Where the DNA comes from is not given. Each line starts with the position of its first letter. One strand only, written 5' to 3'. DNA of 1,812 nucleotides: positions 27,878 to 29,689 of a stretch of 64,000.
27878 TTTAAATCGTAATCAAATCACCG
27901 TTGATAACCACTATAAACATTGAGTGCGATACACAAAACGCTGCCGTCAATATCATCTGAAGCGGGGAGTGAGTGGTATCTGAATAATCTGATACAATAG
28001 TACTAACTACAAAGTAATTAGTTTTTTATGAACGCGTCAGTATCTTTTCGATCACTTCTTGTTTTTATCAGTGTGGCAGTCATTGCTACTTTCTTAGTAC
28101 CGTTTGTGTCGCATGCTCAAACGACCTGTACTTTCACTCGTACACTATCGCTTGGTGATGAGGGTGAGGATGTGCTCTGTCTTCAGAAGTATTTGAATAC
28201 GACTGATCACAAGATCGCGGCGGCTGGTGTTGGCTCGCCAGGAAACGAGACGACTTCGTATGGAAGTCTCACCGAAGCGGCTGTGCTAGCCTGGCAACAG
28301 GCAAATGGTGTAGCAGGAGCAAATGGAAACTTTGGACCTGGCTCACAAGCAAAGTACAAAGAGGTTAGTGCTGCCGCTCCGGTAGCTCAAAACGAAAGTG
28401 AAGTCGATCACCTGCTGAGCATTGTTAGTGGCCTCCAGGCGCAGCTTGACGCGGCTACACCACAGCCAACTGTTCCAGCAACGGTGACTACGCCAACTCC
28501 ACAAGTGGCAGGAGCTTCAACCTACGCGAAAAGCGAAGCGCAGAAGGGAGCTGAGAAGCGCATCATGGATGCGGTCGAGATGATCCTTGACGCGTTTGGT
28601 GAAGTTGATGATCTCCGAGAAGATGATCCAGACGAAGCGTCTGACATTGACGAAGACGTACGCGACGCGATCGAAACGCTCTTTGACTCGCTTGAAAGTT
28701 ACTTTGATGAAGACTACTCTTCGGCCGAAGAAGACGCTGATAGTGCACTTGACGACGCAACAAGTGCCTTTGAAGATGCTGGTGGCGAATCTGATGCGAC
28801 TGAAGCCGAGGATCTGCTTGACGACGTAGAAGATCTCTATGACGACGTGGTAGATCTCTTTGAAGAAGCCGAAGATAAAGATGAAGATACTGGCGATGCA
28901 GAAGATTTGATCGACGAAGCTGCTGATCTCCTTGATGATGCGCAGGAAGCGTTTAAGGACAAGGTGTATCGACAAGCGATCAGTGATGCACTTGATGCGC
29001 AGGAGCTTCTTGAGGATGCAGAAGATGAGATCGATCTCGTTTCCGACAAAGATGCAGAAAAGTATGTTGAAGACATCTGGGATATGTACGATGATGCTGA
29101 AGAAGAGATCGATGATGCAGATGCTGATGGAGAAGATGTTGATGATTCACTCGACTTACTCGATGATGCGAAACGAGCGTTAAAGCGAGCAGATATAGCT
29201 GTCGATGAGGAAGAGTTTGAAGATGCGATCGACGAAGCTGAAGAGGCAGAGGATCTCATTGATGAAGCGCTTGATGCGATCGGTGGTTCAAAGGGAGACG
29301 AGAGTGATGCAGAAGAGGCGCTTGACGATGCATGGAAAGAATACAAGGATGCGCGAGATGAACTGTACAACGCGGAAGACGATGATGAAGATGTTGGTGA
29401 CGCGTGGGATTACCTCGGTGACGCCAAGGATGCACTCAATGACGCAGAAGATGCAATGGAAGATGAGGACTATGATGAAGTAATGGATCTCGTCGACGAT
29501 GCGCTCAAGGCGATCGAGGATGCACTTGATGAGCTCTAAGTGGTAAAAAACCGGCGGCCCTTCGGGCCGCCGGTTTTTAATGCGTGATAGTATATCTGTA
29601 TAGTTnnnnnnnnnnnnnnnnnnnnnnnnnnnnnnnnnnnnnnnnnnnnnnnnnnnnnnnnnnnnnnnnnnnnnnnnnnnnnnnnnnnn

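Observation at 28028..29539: Peptidoglycan-binding domain fused to about 330 residues of polyacidic helical repeats, inserted between rplB and rpsS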

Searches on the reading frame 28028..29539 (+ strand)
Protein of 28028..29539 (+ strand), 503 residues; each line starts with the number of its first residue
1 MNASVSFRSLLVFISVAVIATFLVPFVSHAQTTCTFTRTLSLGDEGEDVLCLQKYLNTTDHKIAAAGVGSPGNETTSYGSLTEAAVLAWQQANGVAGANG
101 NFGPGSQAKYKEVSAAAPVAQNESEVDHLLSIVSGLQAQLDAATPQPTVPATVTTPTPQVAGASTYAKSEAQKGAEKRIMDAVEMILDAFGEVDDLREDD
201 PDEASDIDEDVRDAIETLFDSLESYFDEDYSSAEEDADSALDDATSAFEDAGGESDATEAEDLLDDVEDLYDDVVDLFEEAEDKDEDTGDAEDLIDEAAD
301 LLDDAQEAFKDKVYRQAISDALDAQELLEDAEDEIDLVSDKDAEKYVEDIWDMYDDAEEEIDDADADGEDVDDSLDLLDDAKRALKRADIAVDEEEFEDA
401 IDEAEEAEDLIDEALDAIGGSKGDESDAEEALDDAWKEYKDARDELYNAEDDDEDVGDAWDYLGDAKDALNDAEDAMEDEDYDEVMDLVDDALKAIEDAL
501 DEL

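Call 3: search_protein_families(library=pfam, proteins=[window:28028-29539:+], max_evalue=0.1)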
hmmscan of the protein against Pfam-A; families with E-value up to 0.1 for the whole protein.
window:28028-29539:+ (503 aa): 6 families
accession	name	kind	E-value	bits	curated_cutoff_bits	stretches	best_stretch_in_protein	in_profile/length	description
PF01471.23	PG_binding_1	-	1.2e-06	29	23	1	46-104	2-51/57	Putative peptidoglycan binding domain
PF14346.11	DUF4398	-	0.00022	22.1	27.9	2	438-494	2-57/78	Domain of unknown function (DUF4398)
PF02561.19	FliS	-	0.0055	17.4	26.7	0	377-413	21-57/115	Flagellar protein FliS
PF02203.21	TarH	-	0.028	14.8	25.2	0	440-498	37-96/177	Tar ligand binding domain homologue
PF04043.20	PMEI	-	0.073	13.6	29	0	400-485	44-131/156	Plant invertase/pectin methylesterase inhibitor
PF03867.19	FTZ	-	0.098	12.7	25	0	110-176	176-243/269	Fushi tarazu (FTZ), N-terminal region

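Call 6: find_homologous_proteins(query=window:28028-29536:+, max_evalue=0.001)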
Query window:28028-29536:+ (503 aa): 233 proteins with E <= 0.001 among 8000 candidates; the best 120 are listed.
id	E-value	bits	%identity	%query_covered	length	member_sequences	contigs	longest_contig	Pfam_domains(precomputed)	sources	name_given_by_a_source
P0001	7.0e-152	525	56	100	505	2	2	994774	PF14346.12,PF01471.24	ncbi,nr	ncbi:peptidoglycan-binding protein [Candidatus Kaiserbacteria bacterium]|nr:peptidoglycan-binding pr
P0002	6.1e-136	472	55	100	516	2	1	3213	PF14346.12,PF01471.24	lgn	-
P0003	2.7e-132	460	53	100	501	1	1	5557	PF01471.24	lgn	-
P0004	3.2e-131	457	51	100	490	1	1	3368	PF01471.24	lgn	-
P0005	2.3e-127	444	53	94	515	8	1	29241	PF14346.12,PF01471.24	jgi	jgi:peptidoglycan hydrolase-like protein with peptidoglycan-binding domain/uncharacterized protein (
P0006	4.0e-113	397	48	98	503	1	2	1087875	PF14346.12,PF01471.24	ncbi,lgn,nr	ncbi:MAG: peptidoglycan-binding protein [Candidatus Nomurabacteria bacterium]|nr:peptidoglycan-bindi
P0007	5.4e-111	390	47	98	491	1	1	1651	PF14346.12,PF05168.20,PF01471.24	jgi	jgi:HEPN domain-containing protein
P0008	1.6e-107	379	45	100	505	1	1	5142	PF01471.24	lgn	-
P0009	3.4e-107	378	50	100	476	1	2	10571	PF01471.24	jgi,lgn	-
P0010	2.2e-103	365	47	99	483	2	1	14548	PF14346.12,PF01471.24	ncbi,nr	ncbi:peptidoglycan-binding protein [Candidatus Kaiserbacteria bacterium]|nr:peptidoglycan-binding pr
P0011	1.1e-95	340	56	71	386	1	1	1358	PF01471.24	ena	-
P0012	9.5e-92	327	48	80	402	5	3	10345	PF14346.12,PF01471.24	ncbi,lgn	-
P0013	8.4e-91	324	47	76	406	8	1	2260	PF14346.12,PF01471.24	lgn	-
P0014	1.1e-90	323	51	70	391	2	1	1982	PF01471.24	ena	-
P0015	1.6e-89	319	46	80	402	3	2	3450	PF14346.12,PF01471.24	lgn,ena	-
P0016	8.7e-89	317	48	83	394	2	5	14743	PF01471.24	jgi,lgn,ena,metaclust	metaclust:\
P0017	1.8e-88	316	46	96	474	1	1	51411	PF01471.24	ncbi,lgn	-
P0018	2.1e-88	316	48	81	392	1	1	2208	PF01471.24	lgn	-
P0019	4.0e-88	315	50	83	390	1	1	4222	PF01471.24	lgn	-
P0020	1.0e-87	313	48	83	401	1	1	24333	PF01471.24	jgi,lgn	-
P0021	2.5e-85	306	47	70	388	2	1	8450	PF01471.24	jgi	jgi:peptidoglycan hydrolase-like protein with peptidoglycan-binding domain/cellobiose-specific phosp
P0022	3.8e-81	292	41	98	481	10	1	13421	PF26154.2,PF01471.24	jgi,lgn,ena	-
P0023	7.7e-78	281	40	82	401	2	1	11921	PF01471.24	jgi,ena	-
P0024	9.3e-78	281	44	82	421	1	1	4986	PF14346.12,PF01471.24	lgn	-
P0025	7.8e-72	261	43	80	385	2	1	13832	PF01471.24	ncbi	ncbi:MAG: hypothetical protein RLZZ230_449 [Candidatus Parcubacteria bacterium]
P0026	2.6e-69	253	42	83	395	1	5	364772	PF14346.12,PF01471.24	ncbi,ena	ncbi:MAG: peptidoglycan-binding protein [Patescibacteria group bacterium]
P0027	1.1e-65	241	40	82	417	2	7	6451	PF14346.12,PF01471.24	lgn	-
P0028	2.2e-65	240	41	75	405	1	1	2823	PF14346.12,PF01471.24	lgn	-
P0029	9.2e-64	235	36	94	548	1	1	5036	PF14346.12,PF01471.24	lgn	-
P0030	6.9e-63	232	41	63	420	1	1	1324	PF01471.24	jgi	-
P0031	1.7e-62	230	39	82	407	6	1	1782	PF01471.24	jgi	jgi:peptidoglycan hydrolase-like protein with peptidoglycan-binding domain/HEPN domain-containing pr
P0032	3.1e-62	230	39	83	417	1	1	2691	PF14346.12,PF01471.24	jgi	jgi:peptidoglycan hydrolase-like protein with peptidoglycan-binding domain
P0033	3.4e-62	229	38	49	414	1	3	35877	PF14346.12,PF01471.24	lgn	-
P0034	4.9e-62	229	37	67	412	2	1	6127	PF14346.12,PF01471.24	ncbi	-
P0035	1.2e-60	224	37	81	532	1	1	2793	PF18905.6,PF14346.12,PF01471.24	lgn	-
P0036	3.0e-58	216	37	77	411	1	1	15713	PF14346.12,PF01471.24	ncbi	-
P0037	1.1e-57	215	37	81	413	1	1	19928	PF14346.12,PF01471.24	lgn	-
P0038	1.5e-57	214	33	97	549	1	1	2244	PF01471.24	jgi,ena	-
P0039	2.6e-57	213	37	73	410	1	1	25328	PF14346.12,PF01471.24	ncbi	-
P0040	3.9e-57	213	36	77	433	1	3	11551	PF14346.12,PF01471.24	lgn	-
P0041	1.1e-56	211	37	82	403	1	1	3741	PF01471.24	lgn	-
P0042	1.2e-56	211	38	83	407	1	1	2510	PF01471.24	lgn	-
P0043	1.5e-56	211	37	67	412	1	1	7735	PF14346.12,PF01471.24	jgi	jgi:Putative peptidoglycan binding domain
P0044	7.0e-56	209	35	83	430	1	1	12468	PF14346.12,PF27421.1,PF01471.24,PF17107.12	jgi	jgi:peptidoglycan hydrolase-like protein with peptidoglycan-binding domain/HEPN domain-containing pr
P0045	2.7e-55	207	38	66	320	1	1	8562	PF14346.12,PF01471.24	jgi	jgi:peptidoglycan hydrolase-like protein with peptidoglycan-binding domain/cellobiose-specific phosp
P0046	5.8e-55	206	38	81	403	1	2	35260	PF14346.12,PF01471.24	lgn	-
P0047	1.2e-54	204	36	83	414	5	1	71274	PF08590.16,PF14346.12,PF01471.24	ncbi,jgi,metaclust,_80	metaclust:\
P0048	1.9e-54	204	35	80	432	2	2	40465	PF14346.12,PF01471.24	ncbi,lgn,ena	-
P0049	2.0e-54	204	38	81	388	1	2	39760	PF14346.12,PF01471.24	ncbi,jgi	ncbi:MAG: hypothetical protein RL150_112 [Candidatus Parcubacteria bacterium]|jgi:hypothetical prote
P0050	1.7e-53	201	39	82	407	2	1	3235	PF14346.12,PF01471.24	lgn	-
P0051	3.8e-53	200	35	83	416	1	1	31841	PF01471.24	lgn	-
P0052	4.3e-53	199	36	71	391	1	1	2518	PF14346.12,PF01471.24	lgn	-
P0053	5.6e-53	199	39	81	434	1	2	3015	PF14346.12,PF01471.24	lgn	-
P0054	1.7e-52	197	39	81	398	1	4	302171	PF14346.12,PF01471.24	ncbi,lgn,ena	-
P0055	2.4e-52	197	33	77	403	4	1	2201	PF14346.12,PF27421.1,PF01471.24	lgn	-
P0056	3.2e-52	196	37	82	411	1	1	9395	PF14346.12,PF01471.24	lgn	-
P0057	4.2e-52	196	37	83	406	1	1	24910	PF14346.12,PF01471.24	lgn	-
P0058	6.7e-52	195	38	82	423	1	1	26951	PF08590.16,PF01471.24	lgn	-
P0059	1.5e-51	194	37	83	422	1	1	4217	PF14346.12,PF01471.24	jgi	-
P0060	4.0e-51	193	38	81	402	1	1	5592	PF14346.12,PF26154.2,PF01471.24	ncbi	-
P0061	1.4e-50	191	39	79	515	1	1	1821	PF14346.12,PF01471.24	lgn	-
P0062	1.7e-50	191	37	83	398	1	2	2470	PF14346.12,PF01471.24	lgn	-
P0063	2.4e-50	190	37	77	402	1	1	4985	PF14346.12,PF01471.24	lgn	-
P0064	9.4e-50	188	36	81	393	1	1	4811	PF14346.12,PF01471.24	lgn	-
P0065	1.4e-49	188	31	72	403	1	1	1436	PF14346.12,PF27421.1,PF01471.24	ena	-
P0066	1.5e-49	188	36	65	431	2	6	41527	PF08590.16,PF01471.24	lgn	-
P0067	1.5e-49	188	39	79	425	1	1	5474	PF14346.12,PF01471.24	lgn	-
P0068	2.0e-49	187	35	81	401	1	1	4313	PF14346.12,PF01471.24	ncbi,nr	ncbi:MAG TPA: peptidoglycan-binding protein [Candidatus Paceibacterota bacterium]|nr:peptidoglycan-b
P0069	2.4e-49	187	39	58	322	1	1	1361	PF01471.24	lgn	-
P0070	3.0e-49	187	35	82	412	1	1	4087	PF21329.3,PF14346.12,PF26154.2,PF01471.24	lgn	-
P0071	5.0e-49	186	34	82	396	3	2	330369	PF01471.24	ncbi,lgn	-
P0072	5.4e-49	186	36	80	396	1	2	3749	PF14346.12,PF01471.24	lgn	-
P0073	6.1e-49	186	38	58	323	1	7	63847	PF01471.24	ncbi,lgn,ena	-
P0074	6.7e-49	186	49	24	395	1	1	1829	PF14346.12,PF01471.24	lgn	-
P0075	7.5e-49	185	36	81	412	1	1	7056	PF14346.12,PF01471.24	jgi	jgi:chromosome segregation ATPase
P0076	1.6e-48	184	37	83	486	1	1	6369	PF14346.12,PF01471.24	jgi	jgi:peptidoglycan hydrolase-like protein with peptidoglycan-binding domain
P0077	8.0e-48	182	37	77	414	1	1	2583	PF14346.12,PF01471.24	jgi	jgi:peptidoglycan hydrolase-like protein with peptidoglycan-binding domain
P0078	1.5e-47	181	41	66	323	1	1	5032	PF14346.12,PF01471.24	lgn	-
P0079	2.2e-47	181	37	83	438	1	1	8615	PF14346.12,PF01471.24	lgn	-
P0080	4.9e-47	179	36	83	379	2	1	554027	PF01471.24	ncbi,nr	ncbi:peptidoglycan-binding protein [Patescibacteria group bacterium]|nr:peptidoglycan-binding protei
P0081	6.4e-47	179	35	83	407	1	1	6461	PF14346.12,PF26581.1,PF01471.24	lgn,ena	-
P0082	7.3e-47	179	35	65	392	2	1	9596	PF08590.16,PF14346.12,PF01471.24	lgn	-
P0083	9.1e-47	179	37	80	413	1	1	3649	PF14346.12,PF01471.24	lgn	-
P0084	2.7e-46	177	35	60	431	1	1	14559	PF14346.12,PF01471.24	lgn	-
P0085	3.8e-46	176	37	67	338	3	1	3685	PF14346.12,PF01471.24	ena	-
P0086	5.4e-46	176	37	77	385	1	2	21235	PF07219.20,PF14346.12,PF05168.20,PF01471.24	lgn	-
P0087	6.2e-46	176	37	72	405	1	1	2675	PF14346.12,PF27421.1,PF01471.24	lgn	-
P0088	6.8e-46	176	35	79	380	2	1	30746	PF01471.24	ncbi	ncbi:MAG: peptidoglycan-binding domain-containing protein [Patescibacteria group bacterium]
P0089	1.5e-45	174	38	66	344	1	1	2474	PF14346.12,PF01471.24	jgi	-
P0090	1.6e-45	174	38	77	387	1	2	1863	PF14346.12,PF01471.24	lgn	-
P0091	1.7e-45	174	32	83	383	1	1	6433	PF01471.24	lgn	-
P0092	2.4e-45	174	33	83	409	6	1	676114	PF14346.12,PF27421.1,PF01471.24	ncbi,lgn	ncbi:MAG: peptidoglycan-binding domain-containing protein [Candidatus Paceibacteria bacterium]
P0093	2.6e-45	174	38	79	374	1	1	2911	PF14346.12,PF16785.11,PF01471.24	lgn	-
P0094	2.3e-44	171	32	81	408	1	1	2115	PF14346.12,PF27421.1,PF01471.24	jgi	jgi:peptidoglycan hydrolase-like protein with peptidoglycan-binding domain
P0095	3.9e-44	170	33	81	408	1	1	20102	PF14346.12,PF27421.1,PF01471.24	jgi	jgi:peptidoglycan hydrolase-like protein with peptidoglycan-binding domain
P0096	1.5e-43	168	36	83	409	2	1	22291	PF14346.12,PF01471.24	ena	-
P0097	1.6e-43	168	39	82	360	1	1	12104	PF14346.12,PF01471.24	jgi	jgi:peptidoglycan hydrolase-like protein with peptidoglycan-binding domain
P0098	5.5e-43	166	38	49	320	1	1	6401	PF01471.24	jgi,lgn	jgi:peptidoglycan hydrolase-like protein with peptidoglycan-binding domain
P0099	7.4e-43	166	39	82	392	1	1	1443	PF14346.12,PF01471.24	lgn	-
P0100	1.9e-42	164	34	83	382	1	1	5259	PF01471.24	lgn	-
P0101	2.2e-42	164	37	81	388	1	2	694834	PF01471.24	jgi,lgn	jgi:peptidoglycan hydrolase-like protein with peptidoglycan-binding domain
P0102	3.0e-42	164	35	79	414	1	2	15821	PF14346.12,PF01471.24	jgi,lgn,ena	-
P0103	6.1e-41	159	34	81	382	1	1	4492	PF14346.12,PF26154.2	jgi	-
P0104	2.5e-40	157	34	60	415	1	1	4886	PF14346.12,PF01471.24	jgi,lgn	-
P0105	6.8e-40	156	35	79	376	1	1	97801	PF14346.12,PF01471.24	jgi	jgi:peptidoglycan hydrolase-like protein with peptidoglycan-binding domain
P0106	1.1e-39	155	38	77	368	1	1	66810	PF14346.12,PF01471.24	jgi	jgi:peptidoglycan hydrolase-like protein with peptidoglycan-binding domain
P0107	1.3e-39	155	36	44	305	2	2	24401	PF01471.24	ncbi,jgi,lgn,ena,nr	ncbi:MAG TPA: peptidoglycan-binding protein [Candidatus Paceibacterota bacterium]|nr:peptidoglycan-b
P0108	1.7e-39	155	38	67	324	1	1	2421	PF01471.24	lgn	-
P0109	6.2e-39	153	34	83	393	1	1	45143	PF14346.12,PF01471.24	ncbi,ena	-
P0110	1.7e-38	151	36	67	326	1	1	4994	PF01471.24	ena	-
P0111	1.2e-37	148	35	81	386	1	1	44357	PF01471.24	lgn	-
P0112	1.2e-37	148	35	49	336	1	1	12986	PF14346.12,PF01471.24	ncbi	-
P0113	1.5e-37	148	36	55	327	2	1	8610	PF01471.24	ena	-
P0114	1.9e-37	148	36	67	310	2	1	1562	PF14346.12,PF01471.24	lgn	-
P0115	2.1e-37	148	35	67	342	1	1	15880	PF01471.24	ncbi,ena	-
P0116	4.0e-37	147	35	83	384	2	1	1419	PF14346.12,PF01471.24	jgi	jgi:peptidoglycan hydrolase-like protein with peptidoglycan-binding domain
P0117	5.1e-37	146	32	49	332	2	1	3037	PF14346.12,PF01471.24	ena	-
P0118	6.6e-37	146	38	46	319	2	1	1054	PF01471.24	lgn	-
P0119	8.8e-37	146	33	56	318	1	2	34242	PF01471.24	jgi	jgi:hypothetical protein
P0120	1.5e-36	145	36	65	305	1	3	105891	PF14346.12,PF01471.24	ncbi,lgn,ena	ncbi:MAG: peptidoglycan-binding protein [Patescibacteria group bacterium]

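Call 7: find_encoding_contigs(protein=window:28028-29536:+, flank=10000, max_places=6)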
Protein window:28028-29536:+ (503 aa): 7 contigs read that carry it; 3 places shown.
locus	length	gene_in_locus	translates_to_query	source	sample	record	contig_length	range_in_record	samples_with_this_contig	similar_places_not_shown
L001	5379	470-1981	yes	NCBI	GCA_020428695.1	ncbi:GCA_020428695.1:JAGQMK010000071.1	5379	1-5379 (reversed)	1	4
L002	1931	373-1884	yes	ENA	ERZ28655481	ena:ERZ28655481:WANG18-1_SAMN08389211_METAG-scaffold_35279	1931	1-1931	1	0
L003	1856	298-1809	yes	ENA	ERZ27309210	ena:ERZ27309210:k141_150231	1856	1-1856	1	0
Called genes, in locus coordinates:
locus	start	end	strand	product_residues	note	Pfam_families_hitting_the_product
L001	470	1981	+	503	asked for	-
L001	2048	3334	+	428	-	-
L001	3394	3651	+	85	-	-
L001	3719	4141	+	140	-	-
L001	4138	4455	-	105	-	PF09876:DUF2103 (weak)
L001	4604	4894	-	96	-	-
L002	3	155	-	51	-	?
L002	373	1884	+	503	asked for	-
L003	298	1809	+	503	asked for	-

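Call 17: search_solved_structures(query=A1, max_evalue=1, show_alignments=2)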
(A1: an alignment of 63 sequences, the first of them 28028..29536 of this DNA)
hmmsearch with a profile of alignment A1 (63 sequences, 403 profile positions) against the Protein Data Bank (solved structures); distinct sequences matched with E-value up to 1: 68 (the best 60 are shown).
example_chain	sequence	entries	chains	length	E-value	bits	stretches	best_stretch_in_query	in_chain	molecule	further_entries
4tql_A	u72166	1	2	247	2.1e-08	37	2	274-394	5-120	Three helix bundle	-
5cwp_A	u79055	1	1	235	1.3e-06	31.1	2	270-401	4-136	Designed helical repeat protein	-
5cwc_A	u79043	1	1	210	1e-05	28.2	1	209-361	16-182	Designed helical repeat protein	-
8fbj_A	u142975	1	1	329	4.3e-05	26.1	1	134-403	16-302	KWOCA_60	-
5cwg_A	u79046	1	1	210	5.2e-05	25.8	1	199-368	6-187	Designed helical repeat protein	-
9min_D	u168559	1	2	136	0.00013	24.5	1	263-377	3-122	designed minibinder KH46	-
4zry_B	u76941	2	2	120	0.00013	24.5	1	296-378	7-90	Keratin, type II cytoskeletal 1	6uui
4uos_A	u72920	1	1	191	0.00039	23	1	150-318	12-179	DESIGNED HELICAL BUNDLE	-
8qai_A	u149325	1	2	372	0.00051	22.6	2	268-400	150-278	sc-CC-7-LI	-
6n4n_C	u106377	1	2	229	0.00053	22.5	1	270-394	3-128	Rosetta-designed danoprevir/NS3a complex reader 2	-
3tnu_B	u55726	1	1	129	0.0011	21.5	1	287-377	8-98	Keratin, type II cytoskeletal 5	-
5cwm_A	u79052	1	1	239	0.0013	21.2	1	244-398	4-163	Designed helical repeat protein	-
6xss_A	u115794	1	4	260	0.0017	20.8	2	275-401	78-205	C4_nat_HFuse-7900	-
8fbo_A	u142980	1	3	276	0.0021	20.5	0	275-315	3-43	KWOCA_102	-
8fit_A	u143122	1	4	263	0.0028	20.2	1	266-354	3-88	cs074A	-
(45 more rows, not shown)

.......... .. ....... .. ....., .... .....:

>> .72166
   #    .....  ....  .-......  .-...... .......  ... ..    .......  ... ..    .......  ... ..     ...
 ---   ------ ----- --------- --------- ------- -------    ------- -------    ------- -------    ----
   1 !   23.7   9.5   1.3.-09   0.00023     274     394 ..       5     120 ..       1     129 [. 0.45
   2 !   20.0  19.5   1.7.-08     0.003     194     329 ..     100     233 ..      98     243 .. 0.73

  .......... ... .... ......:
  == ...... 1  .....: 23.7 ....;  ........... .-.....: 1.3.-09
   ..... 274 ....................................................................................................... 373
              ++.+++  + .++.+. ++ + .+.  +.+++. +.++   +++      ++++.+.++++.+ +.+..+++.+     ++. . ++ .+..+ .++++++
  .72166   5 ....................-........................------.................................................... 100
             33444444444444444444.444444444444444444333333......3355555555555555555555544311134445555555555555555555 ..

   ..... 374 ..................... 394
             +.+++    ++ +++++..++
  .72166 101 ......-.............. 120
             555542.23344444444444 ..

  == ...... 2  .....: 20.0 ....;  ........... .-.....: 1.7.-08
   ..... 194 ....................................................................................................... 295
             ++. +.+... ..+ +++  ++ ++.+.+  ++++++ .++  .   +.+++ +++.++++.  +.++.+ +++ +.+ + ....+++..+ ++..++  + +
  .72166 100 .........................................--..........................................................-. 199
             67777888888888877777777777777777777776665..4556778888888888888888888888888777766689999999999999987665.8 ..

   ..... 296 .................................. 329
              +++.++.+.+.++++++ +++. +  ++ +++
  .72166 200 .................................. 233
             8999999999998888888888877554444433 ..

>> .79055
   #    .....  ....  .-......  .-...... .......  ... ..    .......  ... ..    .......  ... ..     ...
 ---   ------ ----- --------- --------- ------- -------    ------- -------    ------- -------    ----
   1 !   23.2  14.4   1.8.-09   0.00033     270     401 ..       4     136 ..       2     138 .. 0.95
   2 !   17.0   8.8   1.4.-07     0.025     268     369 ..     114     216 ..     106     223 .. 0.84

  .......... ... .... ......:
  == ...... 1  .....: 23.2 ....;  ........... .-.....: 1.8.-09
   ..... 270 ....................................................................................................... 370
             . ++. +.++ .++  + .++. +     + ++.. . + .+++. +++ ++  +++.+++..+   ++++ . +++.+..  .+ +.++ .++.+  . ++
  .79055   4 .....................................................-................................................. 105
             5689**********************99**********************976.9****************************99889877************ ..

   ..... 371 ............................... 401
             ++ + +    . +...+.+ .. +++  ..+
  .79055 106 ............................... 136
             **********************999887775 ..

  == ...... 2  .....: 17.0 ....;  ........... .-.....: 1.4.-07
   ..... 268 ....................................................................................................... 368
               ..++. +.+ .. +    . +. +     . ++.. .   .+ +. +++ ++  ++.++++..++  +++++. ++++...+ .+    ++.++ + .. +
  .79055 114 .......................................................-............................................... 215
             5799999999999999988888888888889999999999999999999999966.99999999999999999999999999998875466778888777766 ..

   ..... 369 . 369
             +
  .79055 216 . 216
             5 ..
